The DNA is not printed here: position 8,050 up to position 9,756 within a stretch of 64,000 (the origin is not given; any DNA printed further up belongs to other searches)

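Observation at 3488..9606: Complete-looking D-apiose release and catabolism operon in a Lachnospiraceae-type genome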

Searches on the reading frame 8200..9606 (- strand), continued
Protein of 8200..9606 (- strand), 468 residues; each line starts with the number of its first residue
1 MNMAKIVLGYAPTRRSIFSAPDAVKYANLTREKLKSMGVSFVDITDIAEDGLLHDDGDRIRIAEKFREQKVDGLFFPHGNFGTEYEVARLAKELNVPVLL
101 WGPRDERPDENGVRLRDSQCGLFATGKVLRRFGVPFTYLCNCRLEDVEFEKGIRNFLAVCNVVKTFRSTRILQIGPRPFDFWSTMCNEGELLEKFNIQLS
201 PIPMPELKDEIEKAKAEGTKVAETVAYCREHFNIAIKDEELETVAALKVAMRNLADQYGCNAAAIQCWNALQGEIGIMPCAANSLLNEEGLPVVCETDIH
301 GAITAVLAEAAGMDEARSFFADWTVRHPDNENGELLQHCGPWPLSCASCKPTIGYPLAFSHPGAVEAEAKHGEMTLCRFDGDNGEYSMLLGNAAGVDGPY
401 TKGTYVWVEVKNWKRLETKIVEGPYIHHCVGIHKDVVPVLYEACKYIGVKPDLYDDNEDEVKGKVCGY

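Call 49: search_protein_families(library=pfam, proteins=[L085:16697-18232:+, L086:11821-13086:+, L087:6443-7717:-, L085:18233-18895:+], max_evalue=0.01)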
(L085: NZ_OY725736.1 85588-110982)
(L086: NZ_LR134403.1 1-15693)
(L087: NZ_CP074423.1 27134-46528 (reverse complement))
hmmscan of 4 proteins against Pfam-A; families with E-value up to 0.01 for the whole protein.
L085:16697-18232:+ (511 aa): 3 families
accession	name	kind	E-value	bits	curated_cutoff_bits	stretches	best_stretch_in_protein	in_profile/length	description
PF16586.11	DUF5060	-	6.1e-20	71.7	27.2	1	7-73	2-70/70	Domain of unknown function (DUF5060)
PF18310.7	DUF5605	-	4.8e-17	62.1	25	1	416-506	4-73/73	Domain of unknown function (DUF5605)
PF13204.13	Apiosidase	-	3.2e-16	60.3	26.5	1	102-396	4-311/320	Apiosidase-like, catalytic domain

L086:11821-13086:+ (421 aa): 1 family
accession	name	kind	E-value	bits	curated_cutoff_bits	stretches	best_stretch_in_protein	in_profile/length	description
PF13204.13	Apiosidase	-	3.6e-93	313.1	26.5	1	7-336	3-318/320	Apiosidase-like, catalytic domain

L087:6443-7717:- (424 aa): 2 families
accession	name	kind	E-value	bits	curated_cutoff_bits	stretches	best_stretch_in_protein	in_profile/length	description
PF13204.13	Apiosidase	-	3.9e-84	283.4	26.5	1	11-332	10-315/320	Apiosidase-like, catalytic domain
PF17323.7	ToxS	-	0.0086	16.3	25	0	325-405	7-83/147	Trans-membrane regulatory protein ToxS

L085:18233-18895:+ (220 aa): 3 families
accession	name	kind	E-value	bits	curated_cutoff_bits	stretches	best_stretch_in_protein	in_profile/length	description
PF13472.12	Lipase_GDSL_2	-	3.6e-23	83.4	32.9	1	19-204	1-175/178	GDSL-like Lipase/Acylhydrolase family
PF00657.28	Lipase_GDSL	-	3.1e-13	50.8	23.6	1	19-212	3-208/208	GDSL-like Lipase/Acylhydrolase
PF16255.11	Lipase_GDSL_lke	-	0.00057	19.7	29.2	1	33-132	44-151/203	GDSL-like Lipase/Acylhydrolase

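Call 69: search_protein_families(library=pfam, proteins=[L013:20540-21388:+, L039:3113-4030:+, L016:2012-3448:+, L025:20215-21117:+, L025:8-1402:+, L048:7616-8533:+, L010:19227-20699:+, L045:3689-5065:-, L026:6196-7272:+, L067:16521-17369:+], max_evalue=0.00001)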
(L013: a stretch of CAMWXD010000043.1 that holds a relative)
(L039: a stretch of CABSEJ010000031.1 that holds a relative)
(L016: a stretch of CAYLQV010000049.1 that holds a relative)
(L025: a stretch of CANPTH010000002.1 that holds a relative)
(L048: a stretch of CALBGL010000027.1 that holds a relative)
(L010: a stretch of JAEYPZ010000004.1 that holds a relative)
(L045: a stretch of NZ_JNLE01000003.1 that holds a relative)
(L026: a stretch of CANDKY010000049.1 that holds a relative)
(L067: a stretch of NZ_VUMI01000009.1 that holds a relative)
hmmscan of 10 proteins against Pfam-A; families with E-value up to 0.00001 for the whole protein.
L013:20540-21388:+ (282 aa): 2 families
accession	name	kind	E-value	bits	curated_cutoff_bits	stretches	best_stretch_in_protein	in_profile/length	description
PF00005.33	ABC_tran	-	1.5e-25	90.9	25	1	18-154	4-137/137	ABC transporter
PF13304.12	AAA_21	-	8.6e-15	56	27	1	124-184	236-298/304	AAA domain, putative AbiEii toxin, Type IV TA system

L039:3113-4030:+ (305 aa): 1 family
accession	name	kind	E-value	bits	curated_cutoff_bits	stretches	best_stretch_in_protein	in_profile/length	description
PF00528.27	BPD_transp_1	-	1.3e-11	45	26.4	1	102-294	5-172/184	Binding-protein-dependent transport system inner membrane component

L016:2012-3448:+ (478 aa): 2 families
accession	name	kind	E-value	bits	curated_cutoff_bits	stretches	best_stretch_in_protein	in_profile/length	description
PF02378.23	PTS_EIIC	-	3.8e-26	92.3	30.7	1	115-389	3-310/319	Phosphotransferase system, EIIC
PF00367.25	PTS_EIIB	-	4.5e-14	52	27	1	10-42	2-34/34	phosphotransferase system, EIIB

L025:20215-21117:+ (300 aa): 1 family
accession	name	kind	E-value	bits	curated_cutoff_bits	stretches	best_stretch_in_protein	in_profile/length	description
PF00528.27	BPD_transp_1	-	7.9e-16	58.8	26.4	1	115-287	4-176/184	Binding-protein-dependent transport system inner membrane component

L025:8-1402:+ (464 aa): 1 family
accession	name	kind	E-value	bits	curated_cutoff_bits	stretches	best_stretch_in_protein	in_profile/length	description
PF06580.19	His_kinase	-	2.9e-22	79.1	25.2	1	255-333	1-80/81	Histidine kinase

L048:7616-8533:+ (305 aa): 2 families
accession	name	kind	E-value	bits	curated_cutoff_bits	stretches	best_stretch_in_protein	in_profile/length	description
PF01156.24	IU_nuc_hydro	-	2.9e-17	63.7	34.2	1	17-245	2-248/297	Inosine-uridine preferring nucleoside hydrolase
PF07632.16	Sde182_NH-like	-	3.2e-10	40.5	26.8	1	15-133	1-134/268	Cellulose-binding Sde182, nucleoside hydrolase-like domain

L010:19227-20699:+ (490 aa): 1 family
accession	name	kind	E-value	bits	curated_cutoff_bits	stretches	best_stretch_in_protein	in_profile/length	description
PF20091.5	Abhydrolase_10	-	1.4e-101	341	23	1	8-478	5-428/429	Alpha/beta hydrolase domain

L045:3689-5065:- (458 aa): 1 family
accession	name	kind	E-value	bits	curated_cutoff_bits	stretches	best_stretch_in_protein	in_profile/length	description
PF01547.30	SBP_bac_1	-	6.1e-29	102.4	26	1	84-333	11-271/307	Bacterial extracellular solute-binding protein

L026:6196-7272:+ (358 aa): 3 families
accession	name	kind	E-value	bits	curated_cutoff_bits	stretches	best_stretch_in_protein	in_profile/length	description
PF01408.29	GFO_IDH_MocA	-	7.8e-32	110.9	24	1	4-125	1-120/120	Oxidoreductase family, NAD-binding Rossmann fold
PF22725.1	GFO_IDH_MocA_C3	-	9e-20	71.4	27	1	134-271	2-122/124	GFO/IDH/MocA C-terminal domain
PF02894.22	GFO_IDH_MocA_C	-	5.4e-19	69.3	22.9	1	137-355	1-216/218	Oxidoreductase family, C-terminal alpha/beta domain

L067:16521-17369:+ (282 aa): 3 families
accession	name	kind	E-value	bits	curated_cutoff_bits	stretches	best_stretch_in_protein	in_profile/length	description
PF12833.13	HTH_18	-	5.5e-19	68.7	33.6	1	199-276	1-79/80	Helix-turn-helix domain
PF00165.29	HTH_AraC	-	1.8e-14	53.9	26.6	2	186-226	1-41/42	Bacterial regulatory helix-turn-helix proteins, AraC family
PF02311.25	AraC_binding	-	9.5e-08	32.3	21.1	1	28-120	17-99/135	AraC-like ligand binding domain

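Call 70: predict_structure(alignment_id=A2)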
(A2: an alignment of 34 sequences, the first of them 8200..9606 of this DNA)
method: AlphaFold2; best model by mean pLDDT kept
length: 468 residues; sequences in the alignment: 34
mean_pLDDT: 95.9   pTM: 0.94
mean pLDDT of the five models: 95.9, 95.7, 95.3, 95.0, 94.8
residues with pLDDT >= 90: 435; 70-90: 30; 50-70: 1; < 50: 2
segments of 3 or more residues with pLDDT < 50: none
pLDDT, mean of each block of 10 residues (from residue 1): 79 94 96 97 96 93 98 98 97 98 94 92 98 98 96 97 98 94 95 97 97 97 98 98 98 98 94 93 98 97 98 96 98 96 96 92 96 98 96 98 97 97 97 98 98 93 87
secondary structure, 60 per line:
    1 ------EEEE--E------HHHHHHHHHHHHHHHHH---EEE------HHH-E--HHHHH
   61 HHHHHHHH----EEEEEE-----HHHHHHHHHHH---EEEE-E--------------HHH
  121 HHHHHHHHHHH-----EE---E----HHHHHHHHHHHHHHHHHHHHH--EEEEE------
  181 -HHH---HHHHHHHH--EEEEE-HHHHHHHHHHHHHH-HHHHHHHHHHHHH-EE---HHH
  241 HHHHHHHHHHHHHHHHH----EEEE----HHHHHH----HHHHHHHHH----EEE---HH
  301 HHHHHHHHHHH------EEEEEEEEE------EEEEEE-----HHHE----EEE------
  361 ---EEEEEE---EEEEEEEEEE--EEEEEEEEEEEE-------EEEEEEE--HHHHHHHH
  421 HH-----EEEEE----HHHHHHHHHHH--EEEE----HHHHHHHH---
elements in order: E7-10 H20-36 E40-42 H56-68 E73-78 H84-94 E98-101 H118-131 H147-167 E170-174 H188-195 E198-202 H204-217 H219-231 H238-257 E262-265 H270-275 H280-288 E293-295 H299-311 E318-326 E333-338 E352-354 E364-369 E373-382 E385-396 E404-410 H413-422 E428-432 H437-447 E450-453 H458-465

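Call 74: fold_search(model_id=the predicted structure, library=pdb)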
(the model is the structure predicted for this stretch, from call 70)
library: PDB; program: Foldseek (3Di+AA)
matches with E <= 10: 1340; with E <= 0.001: 66
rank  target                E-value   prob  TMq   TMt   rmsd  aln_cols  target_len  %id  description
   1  7ch3_B                1.6e-27  1.00  0.83  0.79   4.2       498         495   17  Crystal structure of Arabinose isomerase from hyper thermophilic bacterium Thermotoga maritima (TMAI) triple mutant (K (released 2021-10-20)
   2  7cwv_B                2.2e-26  1.00  0.83  0.79   4.1       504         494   16  Crystal structure of Arabinose isomerase from hyper thermophilic bacterium Thermotoga maritima (TMAI) wt (released 2021-09-01)
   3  7cwv_D                3.4e-26  1.00  0.84  0.79   4.1       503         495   16  Crystal structure of Arabinose isomerase from hyper thermophilic bacterium Thermotoga maritima (TMAI) wt (released 2021-09-01)
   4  7ch3_A                4.3e-26  1.00  0.79  0.79   4.6       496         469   16  Crystal structure of Arabinose isomerase from hyper thermophilic bacterium Thermotoga maritima (TMAI) triple mutant (K (released 2021-10-20)
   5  7chl_A                6.9e-26  1.00  0.86  0.81   3.9       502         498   14  Crystal structure of hybrid Arabinose isomerase AI-10 (released 2021-10-20)
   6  7cyy_C                8.2e-26  1.00  0.84  0.79   4.0       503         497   14  Crystal structure of Arabinose isomerase from hybrid AI8 with Adonitol (released 2021-09-08)
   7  7cwv_A                1.8e-25  1.00  0.84  0.80   4.0       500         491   16  Crystal structure of Arabinose isomerase from hyper thermophilic bacterium Thermotoga maritima (TMAI) wt (released 2021-09-01)
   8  7cyy_B                2.3e-25  1.00  0.84  0.80   4.1       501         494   15  Crystal structure of Arabinose isomerase from hybrid AI8 with Adonitol (released 2021-09-08)
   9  4r1o_A                3.1e-25  1.00  0.84  0.79   4.0       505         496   14  Crystal Structure of Thermophilic Geobacillus kaustophilus L-Arabinose isomerase (released 2015-08-12)
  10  4r1o_B                3.7e-25  1.00  0.84  0.80   4.0       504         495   13  Crystal Structure of Thermophilic Geobacillus kaustophilus L-Arabinose isomerase (released 2015-08-12)
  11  7chl_F                6.2e-25  1.00  0.84  0.80   4.0       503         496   14  Crystal structure of hybrid Arabinose isomerase AI-10 (released 2021-10-20)
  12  7cxo_B                7.0e-25  1.00  0.85  0.80   5.0       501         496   14  Crystal structure of Arabinose isomerase from hybrid AI10 (released 2021-09-08)
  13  7cx7_D                7.0e-25  1.00  0.83  0.79   4.2       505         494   15  Crystal structure of Arabinose isomerase from hybrid AI8 (released 2021-09-01)
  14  4r1p_F                8.3e-25  1.00  0.83  0.79   4.1       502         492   15  Crystal Structure of Thermophilic Geobacillus kaustophilus L-Arabinose isomerase with Mn2+ (released 2015-08-12)
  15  7chl_B                8.8e-25  1.00  0.85  0.80   4.0       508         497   14  Crystal structure of hybrid Arabinose isomerase AI-10 (released 2021-10-20)
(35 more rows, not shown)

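Call 80: find_encoding_contigs(protein=P0124, flank=7000, max_places=2)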
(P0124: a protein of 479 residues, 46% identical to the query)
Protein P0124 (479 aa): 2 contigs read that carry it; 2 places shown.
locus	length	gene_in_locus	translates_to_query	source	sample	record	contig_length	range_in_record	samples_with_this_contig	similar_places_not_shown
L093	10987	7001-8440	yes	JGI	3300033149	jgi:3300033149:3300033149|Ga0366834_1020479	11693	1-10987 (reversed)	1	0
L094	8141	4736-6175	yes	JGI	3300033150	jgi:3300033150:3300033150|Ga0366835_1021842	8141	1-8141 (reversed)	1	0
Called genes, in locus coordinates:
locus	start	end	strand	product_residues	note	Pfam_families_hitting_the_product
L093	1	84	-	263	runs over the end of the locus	?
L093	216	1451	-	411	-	-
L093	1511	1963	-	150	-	PF00383:dCMP_cyt_deam_1, PF14437:MafB19-deam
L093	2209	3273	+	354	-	PF04613:LpxD, PF25084:LbH_EIF2B (faint), PF25087:GMPPB_C (faint), PF00132:Hexapep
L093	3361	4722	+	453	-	PF03781:FGE-sulfatase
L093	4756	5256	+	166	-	PF01613:Flavin_Reduct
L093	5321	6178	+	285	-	PF02673:BacA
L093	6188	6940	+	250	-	PF02517:Rce1-like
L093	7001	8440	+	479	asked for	-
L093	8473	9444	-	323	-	PF02522:Antibiotic_NAT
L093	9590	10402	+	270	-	-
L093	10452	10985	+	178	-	?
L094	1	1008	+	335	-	?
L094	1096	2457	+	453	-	PF03781:FGE-sulfatase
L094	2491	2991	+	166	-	PF01613:Flavin_Reduct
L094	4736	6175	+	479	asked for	-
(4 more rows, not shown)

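Call 81: find_encoding_contigs(protein=P0143, flank=7000, max_places=2)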
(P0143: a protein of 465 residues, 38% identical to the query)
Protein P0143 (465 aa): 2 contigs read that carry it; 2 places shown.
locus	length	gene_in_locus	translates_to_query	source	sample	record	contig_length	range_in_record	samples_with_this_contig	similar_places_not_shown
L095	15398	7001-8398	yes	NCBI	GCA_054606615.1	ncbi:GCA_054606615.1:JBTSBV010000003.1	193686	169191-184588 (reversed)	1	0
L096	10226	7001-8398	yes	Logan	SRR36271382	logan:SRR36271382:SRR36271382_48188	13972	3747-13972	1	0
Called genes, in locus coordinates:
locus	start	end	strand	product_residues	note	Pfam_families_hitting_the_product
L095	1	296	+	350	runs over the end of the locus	PF00532:Peripla_BP_1, PF13407:Peripla_BP_4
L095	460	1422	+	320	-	PF01261:AP_endonuc_2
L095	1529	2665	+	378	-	PF01408:GFO_IDH_MocA, PF22685:Gal80p_C-like (weak), PF22725:GFO_IDH_MocA_C3, PF02894:GFO_IDH_MocA_C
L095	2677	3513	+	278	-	PF01261:AP_endonuc_2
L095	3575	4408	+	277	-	PF01261:AP_endonuc_2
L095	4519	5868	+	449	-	PF01494:FAD_binding_3 (weak), PF01946:Thi4 (weak), PF07992:Pyr_redox_2 (faint), PF00890:FAD_binding_2 (weak), PF01134:GIDA (weak), PF01266:DAO, PF12831:FAD_oxidored, PF13450:NAD_binding_8 (weak)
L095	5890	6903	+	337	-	PF02826:2-Hacid_dh_C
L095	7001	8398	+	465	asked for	PF02952:Fucose_iso_C (weak)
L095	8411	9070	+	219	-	PF16161:DUF4867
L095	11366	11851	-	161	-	-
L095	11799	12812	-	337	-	PF08240:ADH_N, PF00107:ADH_zinc_N, PF13602:ADH_zinc_N_2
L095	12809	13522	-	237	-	PF14329:DUF4386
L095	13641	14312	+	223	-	PF00440:TetR_N, PF14246:TetR_C_7 (weak)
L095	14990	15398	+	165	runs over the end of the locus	PF01257:2Fe-2S_thioredx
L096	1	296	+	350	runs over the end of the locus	PF00532:Peripla_BP_1, PF13407:Peripla_BP_4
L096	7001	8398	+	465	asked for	PF02952:Fucose_iso_C (weak)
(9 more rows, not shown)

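Call 103: list_cluster_members(proteins=[L086:5296-6699:+, L086:6715-7539:+, L086:7532-8488:+, L086:8485-9948:+, L086:11821-13086:+, L085:12001-13401:+, L085:15207-16694:+, L085:16697-18232:+])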
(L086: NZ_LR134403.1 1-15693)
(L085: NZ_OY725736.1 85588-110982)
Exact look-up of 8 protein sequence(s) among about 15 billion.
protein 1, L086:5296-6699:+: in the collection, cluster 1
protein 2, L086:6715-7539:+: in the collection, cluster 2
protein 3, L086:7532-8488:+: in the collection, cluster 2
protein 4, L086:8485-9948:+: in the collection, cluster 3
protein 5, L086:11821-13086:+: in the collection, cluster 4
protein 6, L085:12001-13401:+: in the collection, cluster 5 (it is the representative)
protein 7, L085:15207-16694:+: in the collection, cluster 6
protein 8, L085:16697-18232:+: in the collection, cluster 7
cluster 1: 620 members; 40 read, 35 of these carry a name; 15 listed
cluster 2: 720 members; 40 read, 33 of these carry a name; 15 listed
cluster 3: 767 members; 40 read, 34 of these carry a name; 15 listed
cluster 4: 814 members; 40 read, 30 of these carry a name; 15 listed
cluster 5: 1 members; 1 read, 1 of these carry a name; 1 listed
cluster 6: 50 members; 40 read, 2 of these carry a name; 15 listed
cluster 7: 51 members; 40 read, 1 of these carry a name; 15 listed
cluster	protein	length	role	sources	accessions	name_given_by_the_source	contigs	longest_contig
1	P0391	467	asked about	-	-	fucose isomerase [Listeria monocytogenes] | Fucose isomerase n=3 Tax=Listeria monocytogenes TaxID=1639 RepID=A0A393HP34_LISMN | L-fucose/L-arabinose isomerase family protein [Listeria monocytogenes]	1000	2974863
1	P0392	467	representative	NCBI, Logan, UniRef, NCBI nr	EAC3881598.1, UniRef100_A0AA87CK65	fucose isomerase [Listeria monocytogenes] | Fucose isomerase n=1 Tax=Listeria monocytogenes TaxID=1639 RepID=A0AA87CK65_LISMN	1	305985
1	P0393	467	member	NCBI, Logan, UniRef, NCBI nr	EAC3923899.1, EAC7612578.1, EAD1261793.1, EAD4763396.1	TPA: fucose isomerase [Listeria monocytogenes] | L-fucose/L-arabinose isomerase family protein n=1 Tax=Listeria monocytogenes TaxID=1639 ... | L-fucose/L-arabinose isomerase family protein [Listeria monocytogenes]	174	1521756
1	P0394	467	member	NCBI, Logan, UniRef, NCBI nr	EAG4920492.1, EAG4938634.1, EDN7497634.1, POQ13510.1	fucose isomerase [Listeria monocytogenes] | L-fucose/L-arabinose isomerase family protein n=1 Tax=Listeria monocytogenes TaxID=1639 ... | L-fucose/L-arabinose isomerase family protein [Listeria monocytogenes]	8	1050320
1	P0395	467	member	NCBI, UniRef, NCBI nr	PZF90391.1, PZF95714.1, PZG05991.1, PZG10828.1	fucose isomerase [Listeria ivanovii] | L-fucose/L-arabinose isomerase family protein n=1 Tax=Listeria ivanovii TaxID=1638 ... | L-fucose/L-arabinose isomerase family protein [Listeria ivanovii]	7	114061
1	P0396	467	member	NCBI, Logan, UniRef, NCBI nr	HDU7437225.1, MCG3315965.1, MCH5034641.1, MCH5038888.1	L-fucose/L-arabinose isomerase family protein [Listeria monocytogenes] | L-fucose/L-arabinose isomerase family protein n=1 Tax=Listeria monocytogenes TaxID=1639 ...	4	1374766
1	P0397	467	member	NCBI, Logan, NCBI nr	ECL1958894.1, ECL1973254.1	fucose isomerase [Listeria monocytogenes]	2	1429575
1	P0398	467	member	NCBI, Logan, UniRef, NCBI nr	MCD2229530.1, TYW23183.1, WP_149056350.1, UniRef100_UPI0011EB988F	fucose isomerase [Listeria monocytogenes] | L-fucose/L-arabinose isomerase family protein n=1 Tax=Listeria monocytogenes TaxID=1639 ... | L-fucose/L-arabinose isomerase family protein [Listeria monocytogenes]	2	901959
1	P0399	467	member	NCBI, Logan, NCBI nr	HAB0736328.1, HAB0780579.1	TPA_asm: fucose isomerase [Listeria monocytogenes] | fucose isomerase [Listeria monocytogenes]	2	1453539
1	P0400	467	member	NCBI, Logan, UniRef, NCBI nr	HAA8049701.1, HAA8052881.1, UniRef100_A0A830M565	TPA_asm: fucose isomerase [Listeria monocytogenes] | Fucose isomerase n=1 Tax=Listeria monocytogenes TaxID=1639 RepID=A0A830M565_LISMN | fucose isomerase [Listeria monocytogenes]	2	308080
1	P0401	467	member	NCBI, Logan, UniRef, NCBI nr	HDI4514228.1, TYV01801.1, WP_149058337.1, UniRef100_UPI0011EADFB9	fucose isomerase [Listeria monocytogenes] | L-fucose/L-arabinose isomerase family protein n=1 Tax=Listeria monocytogenes TaxID=1639 ... | L-fucose/L-arabinose isomerase family protein [Listeria monocytogenes]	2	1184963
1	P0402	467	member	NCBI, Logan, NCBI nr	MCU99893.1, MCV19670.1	fucose isomerase [Listeria monocytogenes]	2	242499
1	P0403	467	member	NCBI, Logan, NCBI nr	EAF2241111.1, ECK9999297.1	fucose isomerase [Listeria monocytogenes]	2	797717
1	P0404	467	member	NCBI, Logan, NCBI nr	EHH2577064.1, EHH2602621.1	fucose isomerase [Listeria monocytogenes]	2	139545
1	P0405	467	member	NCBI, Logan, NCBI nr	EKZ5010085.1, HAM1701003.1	TPA: fucose isomerase [Listeria monocytogenes] | L-fucose/L-arabinose isomerase family protein [Listeria monocytogenes]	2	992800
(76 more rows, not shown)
